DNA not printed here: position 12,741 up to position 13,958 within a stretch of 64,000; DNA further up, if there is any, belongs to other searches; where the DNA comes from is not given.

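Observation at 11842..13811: Orphan CBS-domain ProV-type ABC ATPase paired with a non-permease 3-TM protein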

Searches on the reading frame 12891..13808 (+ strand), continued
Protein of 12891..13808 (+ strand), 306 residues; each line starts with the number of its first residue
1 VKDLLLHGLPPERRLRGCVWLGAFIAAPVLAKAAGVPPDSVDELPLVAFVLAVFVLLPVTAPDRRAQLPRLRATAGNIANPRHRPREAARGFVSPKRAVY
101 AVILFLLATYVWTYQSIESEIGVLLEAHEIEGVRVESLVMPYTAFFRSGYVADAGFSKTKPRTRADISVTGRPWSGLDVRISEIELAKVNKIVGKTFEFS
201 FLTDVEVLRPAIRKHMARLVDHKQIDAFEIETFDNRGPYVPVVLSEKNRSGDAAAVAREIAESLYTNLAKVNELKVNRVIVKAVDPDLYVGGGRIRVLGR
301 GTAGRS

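Call 35: search_protein_families(library=pfam, proteins=[L001:7702-7953:+, L018:5720-5950:+, L001:7986-9995:+, L008:8961-9332:+, L008:9328-9753:+], max_evalue=10)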
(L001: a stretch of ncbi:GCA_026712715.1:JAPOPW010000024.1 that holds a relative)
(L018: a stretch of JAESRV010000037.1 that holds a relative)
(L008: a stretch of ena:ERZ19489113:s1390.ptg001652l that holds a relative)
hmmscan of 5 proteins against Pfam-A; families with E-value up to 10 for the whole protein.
L001:7702-7953:+ (84 aa): 2 families
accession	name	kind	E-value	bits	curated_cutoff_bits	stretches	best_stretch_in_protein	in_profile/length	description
PF00571.33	CBS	-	0.0061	17.3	24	1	17-76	2-55/57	CBS domain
PF06470.18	SMC_hinge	-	0.12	13.3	22.5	1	34-65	12-43/116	SMC proteins Flexible Hinge Domain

L018:5720-5950:+ (77 aa): 1 family
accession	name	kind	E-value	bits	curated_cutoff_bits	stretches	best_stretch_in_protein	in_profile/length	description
PF00571.33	CBS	-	0.01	16.6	24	1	33-74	12-55/57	CBS domain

L001:7986-9995:+ (670 aa): 2 families
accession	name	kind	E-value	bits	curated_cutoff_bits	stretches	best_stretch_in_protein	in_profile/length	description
PF00528.27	BPD_transp_1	-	2.9e-42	144.9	26.4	2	495-658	1-177/184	Binding-protein-dependent transport system inner membrane component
PF15879.10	MWFE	-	0.16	12.7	27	0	294-316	7-29/55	NADH-ubiquinone oxidoreductase MWFE subunit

L008:8961-9332:+ (124 aa): 1 family
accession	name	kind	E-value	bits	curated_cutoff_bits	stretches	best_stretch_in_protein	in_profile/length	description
PF06296.18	RelE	-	1.9e-44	151.1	27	1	1-120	1-120/120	RelE toxin of RelE / RelB toxin-antitoxin system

L008:9328-9753:+ (142 aa): 0 families

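Call 40: search_protein_families(library=pfam, proteins=[P0135, P0136, P0112, P0042, P0110], max_evalue=1)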
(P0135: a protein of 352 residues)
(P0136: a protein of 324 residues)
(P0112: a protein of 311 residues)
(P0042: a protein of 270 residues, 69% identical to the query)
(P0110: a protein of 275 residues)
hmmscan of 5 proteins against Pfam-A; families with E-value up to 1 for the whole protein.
P0135 (352 aa): 12 families
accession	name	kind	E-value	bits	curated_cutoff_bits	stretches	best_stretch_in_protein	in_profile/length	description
PF12773.13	DZR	-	6.3e-09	36.3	27.3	3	198-228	10-37/45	Double zinc ribbon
PF18912.6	DZR_2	-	3.6e-06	27.1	27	2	110-155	10-48/56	Double zinc ribbon domain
PF13248.11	Zn_ribbon_3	-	3.8e-06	26.6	27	2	5-27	4-26/26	zinc-ribbon domain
PF17032.10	Zn_ribbon_15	-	8.4e-05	23.7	28.9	2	4-23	53-72/73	zinc-ribbon family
PF24460.1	DUF7575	-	0.0011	18.7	28.5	1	6-23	6-23/28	Domain of unknown function (DUF7575)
PF21002.2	TMEM106_N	-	0.011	16.8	24.5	1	161-232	1-71/91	Transmembrane protein 106 N-terminal region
PF13240.11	Zn_Ribbon_1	-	0.026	14.8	25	1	202-222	1-20/23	zinc-ribbon domain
PF10276.14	zf-CHCC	-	0.06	13.8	27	0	140-150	25-35/37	Zinc-finger domain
PF22747.2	Zn_ribbon_DUF2089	-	0.11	13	27.6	0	102-118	7-23/32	DUF2089 zinc ribbon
PF22289.1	DmmA-like_C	-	0.45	10.9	27.4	1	202-227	3-30/44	Dimethylamine monooxygenase subunit DmmA-like, C-terminal domain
PF13920.12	zf-C3HC4_3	-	0.81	10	27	1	5-26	25-45/49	Zinc finger, C3HC4 type (RING finger)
PF24333.1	DUF7501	-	0.97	10.1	27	0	51-72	7-27/58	Family of unknown function (DUF7501)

P0136 (324 aa): 10 families
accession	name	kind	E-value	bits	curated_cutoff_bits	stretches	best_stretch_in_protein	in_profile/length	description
PF13240.11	Zn_Ribbon_1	-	0.00011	22.4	25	1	2-24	1-22/23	zinc-ribbon domain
PF13248.11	Zn_ribbon_3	-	0.00045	20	27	1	2-25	4-26/26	zinc-ribbon domain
PF08772.16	Zn_ribbon_NOB1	-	0.0067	16.9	24.9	1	2-39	10-44/72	Nin one binding (NOB1) Zn-ribbon like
PF12773.13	DZR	-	0.012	16.2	27.3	1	3-26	1-23/45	Double zinc ribbon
PF10864.13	DUF2663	-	0.068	14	25.2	1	123-220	20-118/127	Protein of unknown function (DUF2663)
PF00403.32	HMA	-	0.12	13.2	24.8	1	13-34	4-25/62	Heavy-metal-associated domain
PF14803.11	Zn_ribbon_Nudix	-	0.12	12.7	25.6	0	17-31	2-16/34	Nudix N-terminal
PF18439.7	zf_UBZ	-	0.14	12.3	25.6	0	15-32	2-18/32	Ubiquitin-Binding Zinc Finger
PF18912.6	DZR_2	-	0.25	11.6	27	1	3-27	24-48/56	Double zinc ribbon domain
PF17032.10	Zn_ribbon_15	-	0.88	10.9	28.9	1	1-28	38-65/73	zinc-ribbon family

P0112 (311 aa): 2 families
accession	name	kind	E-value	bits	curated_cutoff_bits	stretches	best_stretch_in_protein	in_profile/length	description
PF13456.12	RVT_3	-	0.077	13.4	21.6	1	238-288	20-67/123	Reverse transcriptase-like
PF08759.17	GT-D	-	0.11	12.7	27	1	120-149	181-210/225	Glycosyltransferase GT-D fold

P0042 (270 aa): 1 family
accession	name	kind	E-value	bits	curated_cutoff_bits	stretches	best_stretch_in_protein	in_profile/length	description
PF03780.18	Asp23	-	0.94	10.4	28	1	214-249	71-106/108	Asp23 family, cell envelope-related function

P0110 (275 aa): 2 families
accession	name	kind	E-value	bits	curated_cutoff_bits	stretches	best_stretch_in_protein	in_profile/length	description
PF17410.7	Stevor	-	0.082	12.9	25.4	1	47-86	222-262/275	Subtelomeric Variable Open Reading frame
PF02878.22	PGM_PMM_I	-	0.15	12.1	22.5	1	84-123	55-94/138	Phosphoglucomutase/phosphomannomutase, alpha/beta/alpha domain I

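Call 43: list_cluster_members(proteins=[P0137, window:12891-13808:+, P0002])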
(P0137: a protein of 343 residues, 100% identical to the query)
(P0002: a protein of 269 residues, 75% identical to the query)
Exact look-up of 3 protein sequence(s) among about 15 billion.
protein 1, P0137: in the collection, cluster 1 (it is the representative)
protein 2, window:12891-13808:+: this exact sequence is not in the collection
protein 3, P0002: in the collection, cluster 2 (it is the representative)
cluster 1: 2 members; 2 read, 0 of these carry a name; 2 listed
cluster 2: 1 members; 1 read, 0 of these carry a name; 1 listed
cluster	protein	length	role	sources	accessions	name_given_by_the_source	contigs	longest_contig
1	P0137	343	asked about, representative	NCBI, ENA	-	-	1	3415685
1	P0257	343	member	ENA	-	-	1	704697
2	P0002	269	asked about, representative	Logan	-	-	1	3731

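Call 44: search_solved_structures(query=L001:5850-6806:+, max_evalue=1e-50, show_alignments=1)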
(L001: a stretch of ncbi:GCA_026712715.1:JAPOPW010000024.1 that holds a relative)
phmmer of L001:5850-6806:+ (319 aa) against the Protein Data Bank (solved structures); distinct sequences matched with E-value up to 1e-50: 1.
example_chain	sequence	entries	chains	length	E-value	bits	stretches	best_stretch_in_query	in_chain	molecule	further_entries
4xz6_A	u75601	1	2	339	1.1e-124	419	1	11-315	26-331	Glycine betaine/proline ABC transporter, periplasmic substrate-binding protein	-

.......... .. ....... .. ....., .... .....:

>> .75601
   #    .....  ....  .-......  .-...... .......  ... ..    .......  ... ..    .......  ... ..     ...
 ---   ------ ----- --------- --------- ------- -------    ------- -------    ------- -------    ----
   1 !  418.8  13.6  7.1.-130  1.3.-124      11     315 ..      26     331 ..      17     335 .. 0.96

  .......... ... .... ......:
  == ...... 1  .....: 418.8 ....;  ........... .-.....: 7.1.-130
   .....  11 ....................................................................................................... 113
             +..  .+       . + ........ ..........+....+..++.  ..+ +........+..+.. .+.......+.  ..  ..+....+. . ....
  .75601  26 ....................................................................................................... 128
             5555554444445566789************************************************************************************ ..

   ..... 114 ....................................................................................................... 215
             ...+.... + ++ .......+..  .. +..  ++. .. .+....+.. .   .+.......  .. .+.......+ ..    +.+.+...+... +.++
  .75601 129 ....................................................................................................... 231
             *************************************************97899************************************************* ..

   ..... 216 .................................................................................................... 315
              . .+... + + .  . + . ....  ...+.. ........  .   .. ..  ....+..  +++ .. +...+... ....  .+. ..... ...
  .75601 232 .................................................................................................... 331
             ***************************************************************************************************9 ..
